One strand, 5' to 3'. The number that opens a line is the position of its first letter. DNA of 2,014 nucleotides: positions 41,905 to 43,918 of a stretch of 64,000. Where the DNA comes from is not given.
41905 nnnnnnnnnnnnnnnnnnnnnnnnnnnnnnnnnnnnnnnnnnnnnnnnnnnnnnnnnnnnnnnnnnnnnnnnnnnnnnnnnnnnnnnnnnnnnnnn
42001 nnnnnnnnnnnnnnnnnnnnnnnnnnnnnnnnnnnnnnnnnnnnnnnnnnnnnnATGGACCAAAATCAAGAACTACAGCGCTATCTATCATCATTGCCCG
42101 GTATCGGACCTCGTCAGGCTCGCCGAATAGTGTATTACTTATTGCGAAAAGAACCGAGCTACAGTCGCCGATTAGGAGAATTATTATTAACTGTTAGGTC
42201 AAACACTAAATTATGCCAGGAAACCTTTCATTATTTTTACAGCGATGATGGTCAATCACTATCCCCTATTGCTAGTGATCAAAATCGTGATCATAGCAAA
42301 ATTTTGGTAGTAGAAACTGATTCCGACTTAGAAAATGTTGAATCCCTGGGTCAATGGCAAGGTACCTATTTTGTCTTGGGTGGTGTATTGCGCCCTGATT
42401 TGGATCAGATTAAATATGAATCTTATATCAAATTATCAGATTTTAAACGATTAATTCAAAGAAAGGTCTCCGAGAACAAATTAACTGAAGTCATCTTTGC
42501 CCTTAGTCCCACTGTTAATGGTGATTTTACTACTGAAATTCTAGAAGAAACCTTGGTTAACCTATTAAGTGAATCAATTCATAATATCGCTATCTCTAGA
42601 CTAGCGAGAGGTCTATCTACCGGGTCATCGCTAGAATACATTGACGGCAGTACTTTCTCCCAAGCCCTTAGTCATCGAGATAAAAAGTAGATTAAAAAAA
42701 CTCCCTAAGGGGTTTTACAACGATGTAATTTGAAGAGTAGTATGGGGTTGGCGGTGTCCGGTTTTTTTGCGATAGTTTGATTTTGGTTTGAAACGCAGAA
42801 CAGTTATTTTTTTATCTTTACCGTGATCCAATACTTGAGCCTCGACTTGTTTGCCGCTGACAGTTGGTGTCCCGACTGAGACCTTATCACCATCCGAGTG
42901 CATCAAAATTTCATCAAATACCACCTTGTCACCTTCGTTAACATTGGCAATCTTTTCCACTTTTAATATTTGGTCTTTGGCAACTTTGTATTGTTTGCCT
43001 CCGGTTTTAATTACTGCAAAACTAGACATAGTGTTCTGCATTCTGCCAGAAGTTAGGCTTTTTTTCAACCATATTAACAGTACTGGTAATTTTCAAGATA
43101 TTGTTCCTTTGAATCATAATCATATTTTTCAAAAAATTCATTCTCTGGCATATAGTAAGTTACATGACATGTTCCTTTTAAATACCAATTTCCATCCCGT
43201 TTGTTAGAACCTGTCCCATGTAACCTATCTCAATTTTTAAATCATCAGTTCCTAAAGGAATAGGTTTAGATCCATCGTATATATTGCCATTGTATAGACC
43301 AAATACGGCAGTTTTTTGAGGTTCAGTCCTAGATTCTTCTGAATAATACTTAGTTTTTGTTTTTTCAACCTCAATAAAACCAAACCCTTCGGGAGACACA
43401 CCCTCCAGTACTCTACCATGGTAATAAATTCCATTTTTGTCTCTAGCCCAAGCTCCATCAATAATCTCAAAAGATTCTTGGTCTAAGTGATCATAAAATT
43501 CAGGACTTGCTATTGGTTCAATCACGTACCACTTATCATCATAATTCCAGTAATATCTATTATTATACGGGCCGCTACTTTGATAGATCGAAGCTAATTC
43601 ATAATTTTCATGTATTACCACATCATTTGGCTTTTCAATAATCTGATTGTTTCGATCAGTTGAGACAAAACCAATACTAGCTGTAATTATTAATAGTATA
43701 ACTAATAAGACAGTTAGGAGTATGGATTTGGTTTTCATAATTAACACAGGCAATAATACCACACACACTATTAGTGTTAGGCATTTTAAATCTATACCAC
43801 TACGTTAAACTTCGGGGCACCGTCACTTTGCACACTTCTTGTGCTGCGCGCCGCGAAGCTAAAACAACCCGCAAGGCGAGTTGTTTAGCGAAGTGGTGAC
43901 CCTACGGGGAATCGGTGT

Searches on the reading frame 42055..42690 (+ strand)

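Call 29: search_protein_families(library=pfam, proteins=[window:42055-42690:+], max_evalue=0.001)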
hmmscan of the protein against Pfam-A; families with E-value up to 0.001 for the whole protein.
window:42055-42690:+ (211 aa): 4 families
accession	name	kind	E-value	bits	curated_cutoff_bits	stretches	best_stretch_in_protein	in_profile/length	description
PF13662.12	Toprim_4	-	1.7e-09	38.2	25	1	81-169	1-73/85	Toprim domain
PF21176.3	RecR_HhH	-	1.7e-08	34.6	27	1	5-45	2-42/45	RecR, helix-hairpin-helix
PF21175.2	RecR_C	-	0.00018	21.3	22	1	186-208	1-23/24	RecR, C-terminal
PF01751.28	Toprim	-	0.00054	20.5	23.1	1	83-183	2-96/96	Toprim domain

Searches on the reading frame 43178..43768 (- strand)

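Call 29: search_protein_families(library=pfam, proteins=[window:43178-43768:-], max_evalue=0.001)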
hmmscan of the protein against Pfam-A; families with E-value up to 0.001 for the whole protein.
window:43178-43768:- (196 aa): 1 family
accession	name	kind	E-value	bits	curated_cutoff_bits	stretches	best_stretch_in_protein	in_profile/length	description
PF13644.11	DKNYY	-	1.6e-11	45.5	25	2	94-145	17-80/141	DKNYY family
